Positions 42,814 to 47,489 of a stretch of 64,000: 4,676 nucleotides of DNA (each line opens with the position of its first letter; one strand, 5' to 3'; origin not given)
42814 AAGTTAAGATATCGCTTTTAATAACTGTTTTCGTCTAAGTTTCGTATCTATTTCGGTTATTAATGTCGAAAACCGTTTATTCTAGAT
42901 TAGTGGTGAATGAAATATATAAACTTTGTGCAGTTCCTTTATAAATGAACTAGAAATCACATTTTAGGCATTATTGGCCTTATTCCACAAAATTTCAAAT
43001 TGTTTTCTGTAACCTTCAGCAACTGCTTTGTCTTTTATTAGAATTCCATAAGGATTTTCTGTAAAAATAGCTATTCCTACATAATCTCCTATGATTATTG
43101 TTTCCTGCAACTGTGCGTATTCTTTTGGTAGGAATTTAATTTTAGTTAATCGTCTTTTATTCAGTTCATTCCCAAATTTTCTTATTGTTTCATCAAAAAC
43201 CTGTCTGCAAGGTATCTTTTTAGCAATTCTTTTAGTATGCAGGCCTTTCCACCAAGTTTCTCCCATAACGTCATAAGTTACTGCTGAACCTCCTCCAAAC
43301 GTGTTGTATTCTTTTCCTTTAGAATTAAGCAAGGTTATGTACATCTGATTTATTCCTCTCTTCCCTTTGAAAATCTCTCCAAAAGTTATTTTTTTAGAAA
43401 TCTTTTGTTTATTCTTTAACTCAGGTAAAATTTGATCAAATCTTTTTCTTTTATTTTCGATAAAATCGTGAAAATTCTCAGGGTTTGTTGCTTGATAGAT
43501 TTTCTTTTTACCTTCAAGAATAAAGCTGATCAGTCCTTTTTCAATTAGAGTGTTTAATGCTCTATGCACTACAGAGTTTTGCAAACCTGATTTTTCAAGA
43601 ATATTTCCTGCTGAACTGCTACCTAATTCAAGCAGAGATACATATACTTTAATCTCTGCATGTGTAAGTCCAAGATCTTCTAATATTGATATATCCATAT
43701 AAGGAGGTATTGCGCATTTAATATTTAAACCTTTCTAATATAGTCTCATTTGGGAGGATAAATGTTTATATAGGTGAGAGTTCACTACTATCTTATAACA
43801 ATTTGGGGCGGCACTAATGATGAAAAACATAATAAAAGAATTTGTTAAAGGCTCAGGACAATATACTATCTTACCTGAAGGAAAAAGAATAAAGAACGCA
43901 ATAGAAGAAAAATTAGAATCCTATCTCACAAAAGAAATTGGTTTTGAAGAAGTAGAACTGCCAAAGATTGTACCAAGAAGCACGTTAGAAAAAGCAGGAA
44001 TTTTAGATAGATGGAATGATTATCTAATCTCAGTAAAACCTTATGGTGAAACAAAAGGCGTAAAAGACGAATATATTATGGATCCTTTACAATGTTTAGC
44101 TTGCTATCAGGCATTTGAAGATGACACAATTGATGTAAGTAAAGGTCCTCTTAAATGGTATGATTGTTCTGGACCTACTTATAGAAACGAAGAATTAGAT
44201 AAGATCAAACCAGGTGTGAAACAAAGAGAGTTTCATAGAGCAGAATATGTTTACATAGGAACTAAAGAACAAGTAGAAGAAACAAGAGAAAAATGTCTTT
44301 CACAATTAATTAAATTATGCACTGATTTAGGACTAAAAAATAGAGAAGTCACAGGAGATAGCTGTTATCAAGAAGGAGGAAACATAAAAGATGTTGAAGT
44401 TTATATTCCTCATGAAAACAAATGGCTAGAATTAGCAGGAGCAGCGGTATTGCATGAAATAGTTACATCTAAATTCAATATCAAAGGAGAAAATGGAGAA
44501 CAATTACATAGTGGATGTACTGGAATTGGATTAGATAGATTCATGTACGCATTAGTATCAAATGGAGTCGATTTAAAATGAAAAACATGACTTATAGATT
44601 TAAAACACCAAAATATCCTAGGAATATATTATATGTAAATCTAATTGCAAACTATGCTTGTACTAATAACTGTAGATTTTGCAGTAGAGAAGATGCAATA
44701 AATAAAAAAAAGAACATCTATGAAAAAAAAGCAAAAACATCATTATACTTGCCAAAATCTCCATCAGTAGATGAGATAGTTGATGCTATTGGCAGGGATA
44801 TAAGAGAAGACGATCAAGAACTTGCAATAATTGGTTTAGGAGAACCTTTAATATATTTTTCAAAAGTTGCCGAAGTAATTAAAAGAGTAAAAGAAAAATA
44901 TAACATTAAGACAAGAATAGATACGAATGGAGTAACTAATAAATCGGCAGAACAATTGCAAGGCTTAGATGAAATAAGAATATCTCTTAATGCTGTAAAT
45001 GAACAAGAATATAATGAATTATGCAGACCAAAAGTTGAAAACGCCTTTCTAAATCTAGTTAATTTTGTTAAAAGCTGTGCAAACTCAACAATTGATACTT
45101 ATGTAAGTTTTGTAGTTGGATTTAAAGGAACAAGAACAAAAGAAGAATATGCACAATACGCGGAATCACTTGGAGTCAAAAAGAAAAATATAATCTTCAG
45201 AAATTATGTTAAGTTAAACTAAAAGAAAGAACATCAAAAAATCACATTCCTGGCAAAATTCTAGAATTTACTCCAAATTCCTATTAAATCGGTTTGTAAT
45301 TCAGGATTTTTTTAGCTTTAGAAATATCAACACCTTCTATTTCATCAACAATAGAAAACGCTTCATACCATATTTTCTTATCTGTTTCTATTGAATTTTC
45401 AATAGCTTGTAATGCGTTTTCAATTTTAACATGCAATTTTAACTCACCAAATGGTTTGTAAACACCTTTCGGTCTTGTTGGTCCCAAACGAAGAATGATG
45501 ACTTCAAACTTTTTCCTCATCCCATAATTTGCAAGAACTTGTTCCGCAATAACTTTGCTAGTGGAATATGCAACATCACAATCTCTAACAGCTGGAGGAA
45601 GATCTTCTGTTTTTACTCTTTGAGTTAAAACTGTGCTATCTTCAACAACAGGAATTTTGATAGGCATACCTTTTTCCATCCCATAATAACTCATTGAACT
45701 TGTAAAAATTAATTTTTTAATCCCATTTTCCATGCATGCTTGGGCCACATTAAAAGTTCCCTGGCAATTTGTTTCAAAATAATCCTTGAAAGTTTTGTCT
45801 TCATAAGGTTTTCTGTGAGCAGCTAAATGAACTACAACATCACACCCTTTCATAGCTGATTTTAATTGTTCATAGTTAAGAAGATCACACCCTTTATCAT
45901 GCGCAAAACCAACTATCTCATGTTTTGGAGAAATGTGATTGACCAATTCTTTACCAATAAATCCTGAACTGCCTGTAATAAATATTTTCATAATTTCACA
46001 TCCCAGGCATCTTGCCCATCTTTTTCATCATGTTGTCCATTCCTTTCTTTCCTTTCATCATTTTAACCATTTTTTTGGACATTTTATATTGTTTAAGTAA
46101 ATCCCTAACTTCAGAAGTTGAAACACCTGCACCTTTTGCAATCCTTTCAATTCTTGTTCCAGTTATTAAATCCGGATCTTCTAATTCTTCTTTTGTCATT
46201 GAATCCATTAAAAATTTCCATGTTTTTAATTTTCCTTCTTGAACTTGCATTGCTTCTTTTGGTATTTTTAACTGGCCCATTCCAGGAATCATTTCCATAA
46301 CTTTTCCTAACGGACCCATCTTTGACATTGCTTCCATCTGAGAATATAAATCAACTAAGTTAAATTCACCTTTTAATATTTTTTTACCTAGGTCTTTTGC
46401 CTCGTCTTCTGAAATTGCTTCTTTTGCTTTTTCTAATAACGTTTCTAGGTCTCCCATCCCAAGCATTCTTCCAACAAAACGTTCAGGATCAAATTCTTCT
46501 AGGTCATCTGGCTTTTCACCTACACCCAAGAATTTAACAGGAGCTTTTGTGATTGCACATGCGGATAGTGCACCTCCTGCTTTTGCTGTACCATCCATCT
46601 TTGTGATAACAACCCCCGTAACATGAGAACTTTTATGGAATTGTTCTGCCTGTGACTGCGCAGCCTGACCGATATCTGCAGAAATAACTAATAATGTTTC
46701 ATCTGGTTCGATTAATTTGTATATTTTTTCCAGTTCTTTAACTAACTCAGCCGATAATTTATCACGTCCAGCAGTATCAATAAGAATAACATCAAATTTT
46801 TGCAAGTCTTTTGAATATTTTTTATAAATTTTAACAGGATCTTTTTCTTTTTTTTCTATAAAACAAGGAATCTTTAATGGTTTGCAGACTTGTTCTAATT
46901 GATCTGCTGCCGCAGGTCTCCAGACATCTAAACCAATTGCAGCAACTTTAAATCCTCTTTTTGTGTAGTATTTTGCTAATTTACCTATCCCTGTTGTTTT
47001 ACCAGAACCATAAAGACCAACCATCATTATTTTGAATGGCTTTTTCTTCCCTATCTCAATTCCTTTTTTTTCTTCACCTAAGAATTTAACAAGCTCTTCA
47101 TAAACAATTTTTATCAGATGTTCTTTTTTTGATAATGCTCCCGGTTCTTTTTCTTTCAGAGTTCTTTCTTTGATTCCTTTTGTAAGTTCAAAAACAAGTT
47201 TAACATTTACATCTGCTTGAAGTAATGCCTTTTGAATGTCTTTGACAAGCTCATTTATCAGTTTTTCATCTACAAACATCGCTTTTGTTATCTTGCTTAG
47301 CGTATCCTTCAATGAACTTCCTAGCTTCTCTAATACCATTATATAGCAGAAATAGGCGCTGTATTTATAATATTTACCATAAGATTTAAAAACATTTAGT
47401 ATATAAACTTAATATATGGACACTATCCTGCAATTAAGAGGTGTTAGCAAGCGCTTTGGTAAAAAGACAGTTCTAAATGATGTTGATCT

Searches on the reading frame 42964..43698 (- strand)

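Call 12: search_protein_families(library=pfam, proteins=[window:42964-43698:-], max_evalue=0.001)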
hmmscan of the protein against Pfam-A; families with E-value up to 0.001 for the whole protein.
window:42964-43698:- (244 aa): 5 families
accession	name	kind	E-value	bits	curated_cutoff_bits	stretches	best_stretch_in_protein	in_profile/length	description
PF01978.25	TrmB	-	5.8e-15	55.3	25.6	1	6-74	1-68/68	Sugar-specific transcriptional regulator TrmB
PF08282.18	Hydrolase_3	-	3e-05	24.3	20.9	1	30-164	70-201/255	haloacid dehalogenase-like hydrolase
PF08221.17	HTH_9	-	0.00032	21.2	23.4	1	17-61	17-61/62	RNA polymerase III subunit RPC82 helix-turn-helix domain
PF07106.19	TBPIP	-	0.00047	20.5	22.8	0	36-69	28-60/62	TBPIP/Hop2 winged helix domain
PF09339.16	HTH_IclR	-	0.00079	19.6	22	0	30-57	21-48/52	IclR helix-turn-helix domain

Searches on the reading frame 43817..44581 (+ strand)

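Call 12: search_protein_families(library=pfam, proteins=[window:43817-44581:+], max_evalue=0.001)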
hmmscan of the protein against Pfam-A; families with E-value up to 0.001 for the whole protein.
window:43817-44581:+ (254 aa): 2 families
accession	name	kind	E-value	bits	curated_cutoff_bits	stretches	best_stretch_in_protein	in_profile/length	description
PF00587.30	tRNA-synt_2b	-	1.4e-16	61.5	29.3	1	83-249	8-178/179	tRNA synthetase class II core domain (G, H, P, S and T)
PF01409.25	tRNA-synt_2d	-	8.4e-08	32.4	19.8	1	117-243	107-223/246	tRNA synthetases class II core domain (F)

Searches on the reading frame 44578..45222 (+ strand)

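Call 12: search_protein_families(library=pfam, proteins=[window:44578-45222:+], max_evalue=0.001)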
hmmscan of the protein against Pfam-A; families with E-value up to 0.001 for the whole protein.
window:44578-45222:+ (214 aa): 2 families
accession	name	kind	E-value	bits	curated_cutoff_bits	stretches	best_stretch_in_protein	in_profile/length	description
PF04055.27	Radical_SAM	-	3.6e-14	53.7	29.5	1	26-184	5-153/166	Radical SAM superfamily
PF13353.11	Fer4_12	-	8.4e-06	26.6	22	1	27-138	14-114/137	4Fe-4S single cluster domain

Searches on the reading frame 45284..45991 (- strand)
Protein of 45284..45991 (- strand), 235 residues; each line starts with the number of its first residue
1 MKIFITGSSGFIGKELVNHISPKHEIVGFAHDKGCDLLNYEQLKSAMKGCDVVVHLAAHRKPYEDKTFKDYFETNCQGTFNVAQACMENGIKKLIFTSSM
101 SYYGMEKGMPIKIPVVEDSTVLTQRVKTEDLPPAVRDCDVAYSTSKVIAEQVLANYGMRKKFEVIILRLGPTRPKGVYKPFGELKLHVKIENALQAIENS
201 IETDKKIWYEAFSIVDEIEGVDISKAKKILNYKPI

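Call 12: search_protein_families(library=pfam, proteins=[window:45284-45991:-], max_evalue=0.001)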
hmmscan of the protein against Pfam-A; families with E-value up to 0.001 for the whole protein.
window:45284-45991:- (235 aa): 8 families
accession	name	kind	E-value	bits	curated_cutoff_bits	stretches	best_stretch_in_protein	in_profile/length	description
PF01370.27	Epimerase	-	4.1e-23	82.5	20.9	1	3-170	1-170/240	NAD dependent epimerase/dehydratase family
PF01073.25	3Beta_HSD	-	8.7e-18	64.8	22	1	34-194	51-197/280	3-beta hydroxysteroid dehydrogenase/isomerase family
PF07993.18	NAD_binding_4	-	5.4e-16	58.9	20.1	1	39-170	78-205/258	Male sterility protein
PF04321.23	RmlD_sub_bind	-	3.8e-11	43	27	1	1-99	1-101/287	RmlD substrate binding domain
PF02719.21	Polysacc_synt_2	-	5.8e-11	42.6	20.2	1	35-99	61-128/293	Polysaccharide biosynthesis protein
PF13460.12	NAD_binding_10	-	2.1e-09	38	27.2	1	36-104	47-103/184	NAD(P)H-binding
PF16363.11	GDP_Man_Dehyd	-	2.1e-09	37.7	27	1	35-170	59-181/332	GDP-mannose 4,6 dehydratase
PF00106.31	adh_short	-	0.0009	19.2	26.6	0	41-99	69-136/195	short chain dehydrogenase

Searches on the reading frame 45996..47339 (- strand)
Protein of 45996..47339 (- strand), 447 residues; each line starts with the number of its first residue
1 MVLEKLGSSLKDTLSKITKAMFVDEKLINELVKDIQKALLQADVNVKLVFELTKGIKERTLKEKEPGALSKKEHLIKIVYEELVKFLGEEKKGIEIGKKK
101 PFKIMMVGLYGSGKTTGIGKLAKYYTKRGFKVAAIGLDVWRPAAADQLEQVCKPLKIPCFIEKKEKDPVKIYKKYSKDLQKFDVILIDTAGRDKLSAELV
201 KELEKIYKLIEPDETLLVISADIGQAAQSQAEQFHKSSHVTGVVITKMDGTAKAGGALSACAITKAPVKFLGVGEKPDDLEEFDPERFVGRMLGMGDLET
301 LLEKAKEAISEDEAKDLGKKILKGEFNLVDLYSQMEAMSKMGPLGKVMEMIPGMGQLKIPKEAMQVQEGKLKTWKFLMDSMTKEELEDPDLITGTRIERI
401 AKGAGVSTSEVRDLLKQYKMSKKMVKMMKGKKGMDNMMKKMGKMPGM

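Call 12: search_protein_families(library=pfam, proteins=[window:45996-47339:-], max_evalue=0.001)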
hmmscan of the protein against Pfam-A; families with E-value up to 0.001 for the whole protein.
window:45996-47339:- (447 aa): 7 families
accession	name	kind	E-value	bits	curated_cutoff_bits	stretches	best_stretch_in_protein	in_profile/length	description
PF00448.28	SRP54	-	3e-67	226.5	22.7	1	102-294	2-196/196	SRP54-type protein, GTPase domain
PF02978.25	SRP_SPB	-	6.5e-30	103.8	27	1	325-425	1-91/91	Signal peptide binding domain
PF02881.24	SRP54_N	-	4e-17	62.6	22.4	1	6-83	1-75/75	SRP54-type protein, helical bundle domain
PF01656.29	CbiA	-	1.2e-05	25.7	25.4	1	111-272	9-107/125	CobQ/CobB/MinD/ParA nucleotide binding domain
PF02492.25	cobW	-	0.00016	21.7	20.7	1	104-254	3-159/180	CobW/HypB/UreG, nucleotide-binding domain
PF13401.12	AAA_22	-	0.00056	20.7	27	0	105-212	9-112/130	AAA domain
PF03029.23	ATP_bind_1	-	0.00078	19.7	27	0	107-138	2-33/240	Conserved hypothetical ATP binding protein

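Call 93: find_related_loci(query=window:45996-47339:-, collection=genome_contigs, flank=500)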
Query window:45996-47339:- (447 aa) in genome_contigs; peptide patterns used: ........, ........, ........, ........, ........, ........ (x = any residue, [..] = any of these).
315 stretches matched a pattern; 237 encode a relative of the query (tblastn E <= 1e-3); the best 80 are kept; 80 distinct loci.
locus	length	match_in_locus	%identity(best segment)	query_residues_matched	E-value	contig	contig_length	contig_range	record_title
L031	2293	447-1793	69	1-447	0e+0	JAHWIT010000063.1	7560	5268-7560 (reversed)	MAG: Candidatus Woesearchaeota archaeon isolate YT3_932 k127_25091922, whole genome shotgun sequence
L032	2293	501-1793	73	1-430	0e+0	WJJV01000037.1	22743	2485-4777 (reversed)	MAG: Candidatus Woesearchaeota archaeon isolate Bin_534 k141_1305778, whole genome shotgun sequence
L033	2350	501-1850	71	1-447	0e+0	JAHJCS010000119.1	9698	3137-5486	MAG: Nanoarchaeota archaeon isolate Modern_marine.mb.317 Modern_marine.mb.317_k141_1132574, whole genome shotgun sequenc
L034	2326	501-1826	70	1-442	0e+0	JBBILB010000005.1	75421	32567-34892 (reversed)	MAG: Candidatus Woesearchaeota archaeon isolate PGS172224_bin_2 NODE_227_length_75421_cov_2.61417, whole genome shotgun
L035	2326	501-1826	69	1-443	0e+0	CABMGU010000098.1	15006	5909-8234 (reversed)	uncultured archaeon isolate LFW-252_3 genome assembly, contig: LFW2523_98, whole genome shotgun sequence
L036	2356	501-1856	69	1-447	0e+0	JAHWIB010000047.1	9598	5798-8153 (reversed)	MAG: Candidatus Woesearchaeota archaeon isolate Yap200.bin9.104 contig_17616, whole genome shotgun sequence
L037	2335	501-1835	67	1-446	0e+0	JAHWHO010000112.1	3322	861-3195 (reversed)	MAG: Candidatus Woesearchaeota archaeon isolate MP5_1_69 k127_65426988, whole genome shotgun sequence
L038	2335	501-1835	70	1-446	0e+0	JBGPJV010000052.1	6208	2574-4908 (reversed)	MAG: Candidatus Nanoarchaeia archaeon isolate OBJ_0618_7090110_300 k141_699765_length_6208_cov_9.9514, whole genome shot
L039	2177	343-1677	69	1-446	0e+0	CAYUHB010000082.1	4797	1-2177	MAG TPA_asm: uncultured Methanosarcinales archaeon isolate binchicken_co119_486 genome assembly, contig: NODE_29113_leng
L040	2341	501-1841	70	1-445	0e+0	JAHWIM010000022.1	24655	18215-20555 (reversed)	MAG: Candidatus Woesearchaeota archaeon isolate YT1_562 k127_21255793, whole genome shotgun sequence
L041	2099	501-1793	71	1-431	0e+0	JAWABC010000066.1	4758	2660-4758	MAG: Candidatus Nanoarchaeia archaeon isolate JZ-4_201709_bins_71 JZ-4_201709_bins_71_scaffold_66, whole genome shotgun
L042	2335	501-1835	69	1-446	0e+0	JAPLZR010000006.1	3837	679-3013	MAG: Candidatus Woesearchaeota archaeon isolate LacPavin_0920_SED4_MAG_42_9 LacPavin_0920_SED4_scaffold_2692888, whole g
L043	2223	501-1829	70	1-440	0e+0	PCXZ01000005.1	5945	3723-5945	MAG: Candidatus Woesearchaeota archaeon CG10_big_fil_rev_8_21_14_0_10_44_13 CG10_8_21_14_0.10_scaffold_15908_c, whole ge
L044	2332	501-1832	70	1-447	0e+0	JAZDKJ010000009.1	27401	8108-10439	MAG: Candidatus Woesearchaeota archaeon isolate MEGAHIT-group-0.53 k141_11050561, whole genome shotgun sequence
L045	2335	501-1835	70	1-445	0e+0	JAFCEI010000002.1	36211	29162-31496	Candidatus Woesearchaeota archaeon isolate Meg22_1012_Bin_87 Meg22_1012_Bin_87_scaffold_2659, whole genome shotgun seque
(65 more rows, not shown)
